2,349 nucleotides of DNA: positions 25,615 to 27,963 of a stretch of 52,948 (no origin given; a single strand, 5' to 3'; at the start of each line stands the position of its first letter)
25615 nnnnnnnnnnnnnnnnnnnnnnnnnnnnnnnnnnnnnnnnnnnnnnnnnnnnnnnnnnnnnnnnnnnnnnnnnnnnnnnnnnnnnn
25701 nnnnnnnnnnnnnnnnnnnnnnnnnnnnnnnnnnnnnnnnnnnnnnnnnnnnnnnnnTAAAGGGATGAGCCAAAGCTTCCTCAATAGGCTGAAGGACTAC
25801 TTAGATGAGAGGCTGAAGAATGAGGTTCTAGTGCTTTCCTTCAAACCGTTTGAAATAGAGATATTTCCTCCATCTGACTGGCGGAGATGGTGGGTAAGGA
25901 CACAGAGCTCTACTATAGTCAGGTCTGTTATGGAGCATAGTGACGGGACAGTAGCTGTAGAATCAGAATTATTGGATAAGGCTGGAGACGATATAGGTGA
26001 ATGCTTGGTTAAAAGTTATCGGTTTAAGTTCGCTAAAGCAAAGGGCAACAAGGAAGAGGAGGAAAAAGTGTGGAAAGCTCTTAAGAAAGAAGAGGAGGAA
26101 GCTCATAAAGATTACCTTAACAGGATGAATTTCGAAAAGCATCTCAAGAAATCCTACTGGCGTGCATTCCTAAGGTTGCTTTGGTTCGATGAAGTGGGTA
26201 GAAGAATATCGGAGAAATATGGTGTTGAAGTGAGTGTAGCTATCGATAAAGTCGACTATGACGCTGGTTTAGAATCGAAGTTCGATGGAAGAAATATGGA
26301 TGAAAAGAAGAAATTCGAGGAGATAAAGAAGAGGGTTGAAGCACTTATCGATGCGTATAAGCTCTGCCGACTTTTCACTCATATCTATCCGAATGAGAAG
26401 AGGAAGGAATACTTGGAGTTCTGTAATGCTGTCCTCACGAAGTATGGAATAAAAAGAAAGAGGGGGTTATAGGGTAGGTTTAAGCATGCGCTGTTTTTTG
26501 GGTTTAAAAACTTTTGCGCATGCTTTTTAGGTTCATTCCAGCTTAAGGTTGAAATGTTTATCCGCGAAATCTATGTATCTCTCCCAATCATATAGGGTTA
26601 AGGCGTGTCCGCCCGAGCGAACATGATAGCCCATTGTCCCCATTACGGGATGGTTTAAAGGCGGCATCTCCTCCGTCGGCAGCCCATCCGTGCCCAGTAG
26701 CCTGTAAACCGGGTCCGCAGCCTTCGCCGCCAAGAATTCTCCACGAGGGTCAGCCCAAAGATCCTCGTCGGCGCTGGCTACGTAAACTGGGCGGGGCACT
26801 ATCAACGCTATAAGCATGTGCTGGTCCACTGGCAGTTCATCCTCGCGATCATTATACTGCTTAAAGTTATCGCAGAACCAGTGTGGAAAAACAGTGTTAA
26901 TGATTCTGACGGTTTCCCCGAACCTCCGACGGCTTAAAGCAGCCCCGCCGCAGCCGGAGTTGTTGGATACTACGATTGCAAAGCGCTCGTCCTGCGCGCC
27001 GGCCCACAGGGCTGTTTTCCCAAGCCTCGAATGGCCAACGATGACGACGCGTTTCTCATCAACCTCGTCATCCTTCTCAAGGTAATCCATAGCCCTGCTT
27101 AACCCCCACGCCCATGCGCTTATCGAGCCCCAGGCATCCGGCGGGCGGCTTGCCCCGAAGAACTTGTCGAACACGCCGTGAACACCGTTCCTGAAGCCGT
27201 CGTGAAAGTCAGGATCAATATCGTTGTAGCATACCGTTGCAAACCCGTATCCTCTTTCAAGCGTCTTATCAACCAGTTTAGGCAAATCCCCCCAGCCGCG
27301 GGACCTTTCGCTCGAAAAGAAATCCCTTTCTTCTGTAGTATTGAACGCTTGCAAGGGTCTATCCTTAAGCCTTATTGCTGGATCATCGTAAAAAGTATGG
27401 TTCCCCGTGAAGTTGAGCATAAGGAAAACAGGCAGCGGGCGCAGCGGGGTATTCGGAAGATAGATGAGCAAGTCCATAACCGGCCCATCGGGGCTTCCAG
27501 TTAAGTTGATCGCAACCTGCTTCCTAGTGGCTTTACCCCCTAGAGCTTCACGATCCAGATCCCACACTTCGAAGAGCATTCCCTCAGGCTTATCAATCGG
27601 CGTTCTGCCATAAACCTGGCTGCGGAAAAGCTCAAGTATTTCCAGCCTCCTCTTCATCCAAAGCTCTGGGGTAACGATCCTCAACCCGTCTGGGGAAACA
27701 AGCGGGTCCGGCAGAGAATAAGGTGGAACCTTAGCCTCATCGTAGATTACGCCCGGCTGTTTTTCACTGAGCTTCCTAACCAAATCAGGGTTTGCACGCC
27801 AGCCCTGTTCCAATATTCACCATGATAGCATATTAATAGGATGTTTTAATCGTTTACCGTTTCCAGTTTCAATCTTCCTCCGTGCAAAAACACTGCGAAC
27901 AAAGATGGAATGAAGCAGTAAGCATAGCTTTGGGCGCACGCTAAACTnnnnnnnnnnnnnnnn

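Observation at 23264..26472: Candidate archaeal polymorphic toxin-immunity locus beside tRNA-Gln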

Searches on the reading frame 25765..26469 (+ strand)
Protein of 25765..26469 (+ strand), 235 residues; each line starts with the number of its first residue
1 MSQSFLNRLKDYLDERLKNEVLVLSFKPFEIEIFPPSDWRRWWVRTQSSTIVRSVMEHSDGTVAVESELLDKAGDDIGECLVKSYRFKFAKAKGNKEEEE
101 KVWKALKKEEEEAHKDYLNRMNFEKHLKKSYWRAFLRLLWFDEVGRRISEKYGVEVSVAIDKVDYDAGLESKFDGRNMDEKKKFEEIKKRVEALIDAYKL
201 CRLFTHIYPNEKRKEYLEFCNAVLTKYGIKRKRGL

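Call 6: search_protein_families(library=pfam, proteins=[window:25765-26469:+], max_evalue=1)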
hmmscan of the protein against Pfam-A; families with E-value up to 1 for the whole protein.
window:25765-26469:+ (235 aa): 3 families
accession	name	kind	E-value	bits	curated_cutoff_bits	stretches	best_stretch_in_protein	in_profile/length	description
PF17898.6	GerD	-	0.075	13.5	29.5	1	55-110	2-57/114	Spore germination GerD central core domain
PF11979.13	SARA_C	-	0.19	11.1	25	1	100-172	265-335/353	Smad anchor for receptor activation-like, C-terminal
PF14747.11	DUF4473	-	0.44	11.5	25.9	0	83-113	29-59/78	Domain of unknown function (DUF4473)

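Call 7: search_protein_families(library=ncbifam, proteins=[window:25765-26469:+], max_evalue=1)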
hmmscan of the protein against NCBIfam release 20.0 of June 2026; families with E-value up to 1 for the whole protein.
window:25765-26469:+ (235 aa): 0 families

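Call 8: search_protein_families(library=padloc, proteins=[window:25765-26469:+], max_evalue=1)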
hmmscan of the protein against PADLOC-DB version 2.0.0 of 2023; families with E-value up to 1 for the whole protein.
window:25765-26469:+ (235 aa): 1 family
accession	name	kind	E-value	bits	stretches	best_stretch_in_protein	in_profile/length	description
PDLC04218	HEC-02B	-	0.31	9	1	97-137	54-92/175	-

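Call 29: find_homologous_proteins(query=window:25765-26469:+)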
Query window:25765-26469:+ (235 aa): 36 proteins with E <= 0.001 among 938 candidates.
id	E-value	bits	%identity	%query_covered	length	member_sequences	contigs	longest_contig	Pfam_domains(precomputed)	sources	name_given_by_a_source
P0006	9.9e-150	514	99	100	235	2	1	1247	-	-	-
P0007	6.6e-117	407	81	100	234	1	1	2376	-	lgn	-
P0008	6.8e-111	387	75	100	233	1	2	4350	-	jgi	-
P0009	1.7e-102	360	73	100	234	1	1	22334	-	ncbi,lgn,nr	ncbi:MAG: hypothetical protein FGF50_05655 [Candidatus Brockarchaeota archaeon]|nr:hypothetical prot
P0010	3.4e-94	333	72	98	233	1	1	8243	-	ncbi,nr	ncbi:MAG: hypothetical protein FGF48_09160 [Candidatus Brockarchaeota archaeon]|nr:hypothetical prot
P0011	4.7e-93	329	68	100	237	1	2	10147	-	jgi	-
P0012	2.9e-92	326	67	99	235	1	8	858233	-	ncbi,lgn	ncbi:MAG: hypothetical protein QXI87_00180 [Thermoproteota archaeon]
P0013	1.8e-91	324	69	99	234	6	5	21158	-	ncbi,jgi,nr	ncbi:MAG: hypothetical protein QXS51_05625 [Thermoproteota archaeon]|nr:hypothetical protein [Candid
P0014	2.5e-89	317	67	99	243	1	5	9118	-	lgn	-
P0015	1.3e-84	301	72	86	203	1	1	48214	-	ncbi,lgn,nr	ncbi:MAG: hypothetical protein FGF52_03390 [Candidatus Brockarchaeota archaeon]|nr:hypothetical prot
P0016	6.1e-84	299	65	100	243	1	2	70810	-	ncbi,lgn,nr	ncbi:MAG: hypothetical protein FGF53_00370 [Candidatus Brockarchaeota archaeon]|nr:hypothetical prot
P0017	4.2e-83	296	62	100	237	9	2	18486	-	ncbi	ncbi:MAG: hypothetical protein QXO76_09450 [Thermoproteota archaeon]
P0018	4.6e-83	296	68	93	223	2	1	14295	-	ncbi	ncbi:MAG: hypothetical protein QXZ66_10475 [Thermoproteota archaeon]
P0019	1.6e-79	285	57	100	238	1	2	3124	-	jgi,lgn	-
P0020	1.1e-78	282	60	100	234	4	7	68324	-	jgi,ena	jgi:hypothetical protein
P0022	2.4e-76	274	61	99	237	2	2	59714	-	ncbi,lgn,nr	ncbi:MAG: hypothetical protein FGF50_00780 [Candidatus Brockarchaeota archaeon]|nr:hypothetical prot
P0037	1.8e-53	200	45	96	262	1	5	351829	-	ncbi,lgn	ncbi:MAG: hypothetical protein QXU11_06850 [Thermoproteota archaeon]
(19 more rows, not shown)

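Call 30: find_encoding_contigs(protein=P0012, flank=10000, max_places=2)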
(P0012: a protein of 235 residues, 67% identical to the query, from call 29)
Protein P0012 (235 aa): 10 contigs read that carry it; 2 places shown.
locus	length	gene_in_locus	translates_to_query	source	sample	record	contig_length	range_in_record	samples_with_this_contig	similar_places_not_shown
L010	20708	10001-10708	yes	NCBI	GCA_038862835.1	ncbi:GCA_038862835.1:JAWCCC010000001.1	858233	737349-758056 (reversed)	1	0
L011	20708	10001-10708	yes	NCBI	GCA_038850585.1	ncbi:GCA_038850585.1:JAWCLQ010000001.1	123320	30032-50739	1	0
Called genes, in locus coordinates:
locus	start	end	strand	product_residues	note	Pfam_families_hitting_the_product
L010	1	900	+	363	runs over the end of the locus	PF02350:Epimerase_2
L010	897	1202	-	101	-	-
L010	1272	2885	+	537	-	PF01943:Polysacc_synt, PF13440:Polysacc_synt_3, PF03023:MurJ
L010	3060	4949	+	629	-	-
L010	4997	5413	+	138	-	PF01934:HepT-like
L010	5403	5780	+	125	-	PF01909:NTP_transf_2 (weak), PF18765:Polbeta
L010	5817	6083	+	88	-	PF04014:MazE_antitoxin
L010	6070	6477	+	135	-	PF01850:PIN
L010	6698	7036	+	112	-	-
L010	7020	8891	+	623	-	-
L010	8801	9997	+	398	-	-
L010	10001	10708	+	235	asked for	-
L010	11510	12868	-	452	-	PF07690:MFS_1, PF13347:MFS_2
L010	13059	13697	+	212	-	-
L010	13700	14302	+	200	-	-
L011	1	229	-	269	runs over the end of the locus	PF12840:HTH_20, PF24038:DUF7347, PF01022:HTH_5 (weak)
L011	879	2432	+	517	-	-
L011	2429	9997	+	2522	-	-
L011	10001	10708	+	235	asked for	-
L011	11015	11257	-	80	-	-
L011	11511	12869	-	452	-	PF07690:MFS_1, PF13347:MFS_2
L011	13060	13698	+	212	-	-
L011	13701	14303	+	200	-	-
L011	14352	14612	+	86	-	PF14947:HTH_45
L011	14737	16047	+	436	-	PF00465:Fe-ADH, PF13685:Fe-ADH_2 (weak), PF25137:ADH_Fe_C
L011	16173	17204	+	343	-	PF04909:Amidohydro_2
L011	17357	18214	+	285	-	PF01351:RNase_HII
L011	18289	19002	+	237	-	PF01411:tRNA-synt_2c, PF07973:tRNA_SAD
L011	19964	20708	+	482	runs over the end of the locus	PF13353:Fer4_12 (weak), PF04055:Radical_SAM, PF13186:SPASM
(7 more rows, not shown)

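Call 31: find_encoding_contigs(protein=P0037, flank=10000, max_places=2)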
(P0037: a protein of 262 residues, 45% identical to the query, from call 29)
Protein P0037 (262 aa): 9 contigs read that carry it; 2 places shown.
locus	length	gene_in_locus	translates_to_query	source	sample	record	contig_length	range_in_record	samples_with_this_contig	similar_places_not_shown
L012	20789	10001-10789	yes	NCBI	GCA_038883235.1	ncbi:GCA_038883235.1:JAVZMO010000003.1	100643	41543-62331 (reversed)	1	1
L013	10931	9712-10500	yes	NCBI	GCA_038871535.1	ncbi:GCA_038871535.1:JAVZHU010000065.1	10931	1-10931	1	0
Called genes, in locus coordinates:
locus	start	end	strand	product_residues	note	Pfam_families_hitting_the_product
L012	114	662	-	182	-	-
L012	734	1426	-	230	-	PF00730:HhH-GPD, PF00633:HHH (weak)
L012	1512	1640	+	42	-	-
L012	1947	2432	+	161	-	-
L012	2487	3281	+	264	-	PF00994:MoCF_biosynth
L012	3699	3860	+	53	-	-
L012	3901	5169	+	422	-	-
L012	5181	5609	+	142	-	-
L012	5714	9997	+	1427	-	-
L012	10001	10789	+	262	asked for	-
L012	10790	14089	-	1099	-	PF03477:ATP-cone, PF13597:NRDD, PF14890:Intein_splicing, PF14528:LAGLIDADG_3 (faint), PF13597:NRDD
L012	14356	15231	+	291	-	PF06550:SPP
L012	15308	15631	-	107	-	-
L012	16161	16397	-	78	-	PF12797:Fer4_2 (weak), PF12837:Fer4_6 (faint), PF00037:Fer4 (faint), PF13370:Fer4_13, PF13459:Fer4_15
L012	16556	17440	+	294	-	PF01975:SurE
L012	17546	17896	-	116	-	PF01909:NTP_transf_2, PF18765:Polbeta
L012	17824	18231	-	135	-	PF05168:HEPN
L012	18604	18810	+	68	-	-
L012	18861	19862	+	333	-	PF01798:Nop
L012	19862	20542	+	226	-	PF01269:Fibrillarin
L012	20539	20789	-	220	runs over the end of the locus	PF01351:RNase_HII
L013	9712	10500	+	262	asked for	-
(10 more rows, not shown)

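Call 32: find_encoding_contigs(protein=P0022, flank=10000, max_places=2)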
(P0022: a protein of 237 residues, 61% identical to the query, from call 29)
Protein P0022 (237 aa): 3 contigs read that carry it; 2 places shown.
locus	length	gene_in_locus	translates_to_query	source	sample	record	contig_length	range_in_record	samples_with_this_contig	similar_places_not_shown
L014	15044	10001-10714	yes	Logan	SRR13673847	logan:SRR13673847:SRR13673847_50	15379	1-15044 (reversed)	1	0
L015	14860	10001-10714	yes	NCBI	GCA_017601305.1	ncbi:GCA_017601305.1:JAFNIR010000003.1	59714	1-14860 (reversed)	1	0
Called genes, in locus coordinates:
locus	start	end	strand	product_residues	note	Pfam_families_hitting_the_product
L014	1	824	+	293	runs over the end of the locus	-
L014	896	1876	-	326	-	PF01869:BcrAD_BadFG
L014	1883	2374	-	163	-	PF04008:Adenosine_kin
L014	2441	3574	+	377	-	PF05559:DUF763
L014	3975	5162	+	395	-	-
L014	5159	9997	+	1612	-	-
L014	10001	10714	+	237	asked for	-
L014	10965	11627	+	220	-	PF14595:Thioredoxin_9 (faint), PF00085:Thioredoxin (faint), PF13098:Thioredoxin_2 (faint), PF00462:Glutaredoxin (faint), PF13192:Thioredoxin_3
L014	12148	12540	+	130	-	-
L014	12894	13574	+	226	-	PF02633:Creatininase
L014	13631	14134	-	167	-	PF01842:ACT (weak)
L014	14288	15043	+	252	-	?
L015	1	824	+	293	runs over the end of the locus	-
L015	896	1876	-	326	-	PF01869:BcrAD_BadFG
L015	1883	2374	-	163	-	PF04008:Adenosine_kin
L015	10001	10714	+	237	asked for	-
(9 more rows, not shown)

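Call 35: search_protein_families(library=pfam, proteins=[L011:2429-9994:+, L011:879-2429:+, L014:5159-9994:+, L014:3975-5159:+, L012:5714-9994:+, L012:3901-5166:+, L012:5181-5606:+], max_evalue=0.01)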
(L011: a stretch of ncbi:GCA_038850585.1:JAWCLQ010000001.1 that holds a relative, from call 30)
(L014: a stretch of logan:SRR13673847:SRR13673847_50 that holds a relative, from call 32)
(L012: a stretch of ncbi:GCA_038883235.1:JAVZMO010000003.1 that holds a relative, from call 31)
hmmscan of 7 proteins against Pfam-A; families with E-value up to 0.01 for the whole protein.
L011:2429-9994:+ (2522 aa): 0 families

L011:879-2429:+ (517 aa): 0 families

L014:5159-9994:+ (1612 aa): 0 families

L014:3975-5159:+ (395 aa): 0 families

L012:5714-9994:+ (1427 aa): 0 families

L012:3901-5166:+ (422 aa): 0 families

L012:5181-5606:+ (142 aa): 0 families

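Call 56: search_solved_structures(query=A4, max_evalue=10)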
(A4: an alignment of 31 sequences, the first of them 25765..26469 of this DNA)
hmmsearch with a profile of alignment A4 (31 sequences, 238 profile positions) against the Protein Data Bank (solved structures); distinct sequences matched with E-value up to 10: 2.
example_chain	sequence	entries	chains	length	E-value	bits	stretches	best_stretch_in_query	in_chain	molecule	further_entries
1qqm_A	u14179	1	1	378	0.82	12.4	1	54-115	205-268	D199S MUTANT OF BOVINE 70 KILODALTON HEAT SHOCK PROTEIN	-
1qqn_A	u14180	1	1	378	1.1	12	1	53-115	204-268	D206S MUTANT OF BOVINE 70 KILODALTON HEAT SHOCK PROTEIN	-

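Call 64: predict_structure(alignment_id=A4)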
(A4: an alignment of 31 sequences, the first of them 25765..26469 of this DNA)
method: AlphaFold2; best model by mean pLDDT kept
length: 235 residues; sequences in the alignment: 31
mean_pLDDT: 93.1   pTM: 0.88
mean pLDDT of the five models: 93.1, 92.6, 92.4, 91.8, 91.7
residues with pLDDT >= 90: 202; 70-90: 20; 50-70: 13; < 50: 0
segments of 3 or more residues with pLDDT < 50: none
pLDDT, mean of each block of 10 residues (from residue 1): 95 96 91 95 95 97 96 94 96 96 98 97 95 95 98 98 93 97 98 97 67 84 91 60
secondary structure, 60 per line:
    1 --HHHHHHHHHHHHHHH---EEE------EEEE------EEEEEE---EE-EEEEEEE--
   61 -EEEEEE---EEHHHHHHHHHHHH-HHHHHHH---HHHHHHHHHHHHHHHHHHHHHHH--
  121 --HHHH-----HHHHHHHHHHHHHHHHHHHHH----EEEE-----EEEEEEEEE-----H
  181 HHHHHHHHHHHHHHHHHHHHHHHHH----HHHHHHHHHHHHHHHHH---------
elements in order: H3-17 E21-23 E30-33 E40-45 E52-58 E62-67 H73-84 H86-92 H96-118 H123-126 H132-152 E157-160 E166-174 H180-205 H210-226

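Call 67: fold_search(model_id=the predicted structure, library=pdb)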
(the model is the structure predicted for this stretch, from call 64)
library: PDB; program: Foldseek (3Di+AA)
matches with E <= 10: 690; with E <= 0.001: 0
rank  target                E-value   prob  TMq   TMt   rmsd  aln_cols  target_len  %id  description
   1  3cxj_A                9.4e-03  0.97  0.33  0.47   6.6       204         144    9  Crystal structure of an uncharacterized protein from Methanothermobacter thermautotrophicus (released 2008-05-13)
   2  3kxy_J                1.7e-02  0.97  0.33  0.54   9.3       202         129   10  Crystal Structure of the ExsC-ExsE Complex (released 2010-06-30)
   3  1s28_A                3.0e-02  0.98  0.34  0.57   8.4       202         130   10  Crystal Structure of AvrPphF ORF1, the Chaperone for the Type III Effector AvrPphF ORF2 from P. syringae (released 2004-09-14)
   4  3kxy_H                3.1e-02  0.94  0.33  0.54   9.5       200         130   10  Crystal Structure of the ExsC-ExsE Complex (released 2010-06-30)
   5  3kxy_D                3.3e-02  0.91  0.32  0.53   9.9       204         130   10  Crystal Structure of the ExsC-ExsE Complex (released 2010-06-30)
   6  3kxy_B                5.1e-02  0.91  0.32  0.53  10.7       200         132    9  Crystal Structure of the ExsC-ExsE Complex (released 2010-06-30)
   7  3kxy_A                5.7e-02  0.82  0.31  0.49  10.4       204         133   12  Crystal Structure of the ExsC-ExsE Complex (released 2010-06-30)
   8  3kxy_F                9.9e-02  0.84  0.33  0.53   9.5       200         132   10  Crystal Structure of the ExsC-ExsE Complex (released 2010-06-30)
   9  2p9p_D                1.8e-01  0.25  0.25  0.23  10.2       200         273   12  Crystal Structure of bovine Arp2/3 complex co-crystallized with ADP (released 2007-05-29)
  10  6wxp_D                1.9e-01  0.20  0.15  0.20  16.0        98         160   16  De novo TIM barrel-ferredoxin fold fusion homodimer with 4-glutamate centre TFD-EE (released 2020-11-25)
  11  1kaf_D                2.0e-01  0.80  0.30  0.58   5.9       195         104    8  DNA Binding Domain Of The Phage T4 Transcription Factor MotA (AA105-211) (released 2001-11-21)
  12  6zv9_B                2.3e-01  0.44  0.20  0.26  14.9        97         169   14  Terbium(III)-bound de novo TIM barrel-ferredoxin fold fusion dimer with 4-glutamate binding site and tryptophan antenn (released 2020-11-25)
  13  1n5b_B                2.8e-01  0.30  0.24  0.40  12.8       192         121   10  Crystal Structure Of The Yersinia enterocolitica Molecular Chaperone Syce (released 2002-11-20)
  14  7vpx_D                2.9e-01  0.10  0.13  0.23  16.3       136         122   15  The cryo-EM structure of the human pre-A complex (released 2023-05-03)
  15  6rmn_A                3.3e-01  0.03  0.15  0.14  21.1       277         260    8  DNA mismatch repair proteins MLH1 and MLH3 (released 2021-05-19)
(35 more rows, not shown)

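Call 91: find_homologous_proteins(query=L014:3975-5159:+)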
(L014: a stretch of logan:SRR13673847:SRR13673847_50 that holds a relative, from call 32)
Query L014:3975-5159:+ (395 aa): 33 proteins with E <= 0.001 among 8000 candidates.
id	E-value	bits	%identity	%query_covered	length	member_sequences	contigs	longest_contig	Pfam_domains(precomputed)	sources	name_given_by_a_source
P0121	5.6e-244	827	95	100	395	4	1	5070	-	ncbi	ncbi:MAG: hypothetical protein QXF26_06865 [Candidatus Bathyarchaeia archaeon]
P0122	2.2e-155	535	64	100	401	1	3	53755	-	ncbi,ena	ncbi:MAG: hypothetical protein ACP5PQ_01335 [Thermoproteota archaeon]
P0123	3.0e-147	509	61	97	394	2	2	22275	-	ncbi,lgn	ncbi:MAG: hypothetical protein QXZ66_09860 [Thermoproteota archaeon]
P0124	2.0e-139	483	61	91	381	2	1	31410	-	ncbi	ncbi:MAG: hypothetical protein QXN67_07475 [Thermoproteota archaeon]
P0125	7.9e-135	468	58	94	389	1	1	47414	-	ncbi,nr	ncbi:MAG: hypothetical protein FGF50_01820 [Candidatus Brockarchaeota archaeon]|nr:hypothetical prot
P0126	4.1e-134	465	60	87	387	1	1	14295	-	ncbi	ncbi:MAG: hypothetical protein QXZ66_10425 [Thermoproteota archaeon]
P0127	4.2e-134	465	57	95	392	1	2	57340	-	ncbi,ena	ncbi:MAG: hypothetical protein ACPL4E_04735 [Thermoproteota archaeon]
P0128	3.1e-133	462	58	93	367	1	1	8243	-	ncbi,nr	ncbi:MAG: hypothetical protein FGF48_09150 [Candidatus Brockarchaeota archaeon]|nr:hypothetical prot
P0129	3.3e-133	462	56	94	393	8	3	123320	-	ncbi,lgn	ncbi:MAG: hypothetical protein QXP19_01985 [Thermoproteota archaeon]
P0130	5.4e-130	452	55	97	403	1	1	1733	-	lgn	-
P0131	4.4e-129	449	63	82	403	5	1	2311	-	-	-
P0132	8.6e-125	435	53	92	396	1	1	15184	-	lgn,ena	-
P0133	4.4e-123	429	56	89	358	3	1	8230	-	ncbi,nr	ncbi:MAG: hypothetical protein FGF48_09165, partial [Candidatus Brockarchaeota archaeon]|nr:hypothet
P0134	6.8e-121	422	54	94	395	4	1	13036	-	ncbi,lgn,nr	ncbi:MAG: hypothetical protein FGF51_06845 [Candidatus Brockarchaeota archaeon]|nr:hypothetical prot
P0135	5.4e-120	419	51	97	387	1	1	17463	-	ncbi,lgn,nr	ncbi:MAG: hypothetical protein FGF51_05750 [Candidatus Brockarchaeota archaeon]|nr:hypothetical prot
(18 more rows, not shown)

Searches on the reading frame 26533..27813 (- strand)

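Call 6: search_protein_families(library=pfam, proteins=[window:26533-27813:-], max_evalue=1)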
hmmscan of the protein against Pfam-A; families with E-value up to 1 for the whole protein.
window:26533-27813:- (426 aa): 7 families
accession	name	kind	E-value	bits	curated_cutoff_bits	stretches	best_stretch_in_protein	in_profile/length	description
PF22244.2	GCE_fung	-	3.1e-33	116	27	1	212-374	64-231/231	Glucuronyl esterase, fungi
PF00326.27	Peptidase_S9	-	0.0041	17.1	22.6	1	241-285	51-96/213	Prolyl oligopeptidase family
PF06342.18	DUF1057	-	0.12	11.8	21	1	247-291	98-141/297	Alpha/beta hydrolase of unknown function (DUF1057)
PF05448.18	AXE1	-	0.15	11.2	21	1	240-282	162-204/321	Acetyl xylan esterase (AXE1)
PF11187.14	Mbeg1-like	-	0.19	11.6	21.1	1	239-275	69-105/224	Mbeg1-like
PF02526.19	GBP_repeat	-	0.21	11.8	25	1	354-371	3-20/38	Glycophorin-binding protein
PF12697.13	Abhydrolase_6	-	0.71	10.9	26.3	1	220-403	39-204/217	Alpha/beta hydrolase family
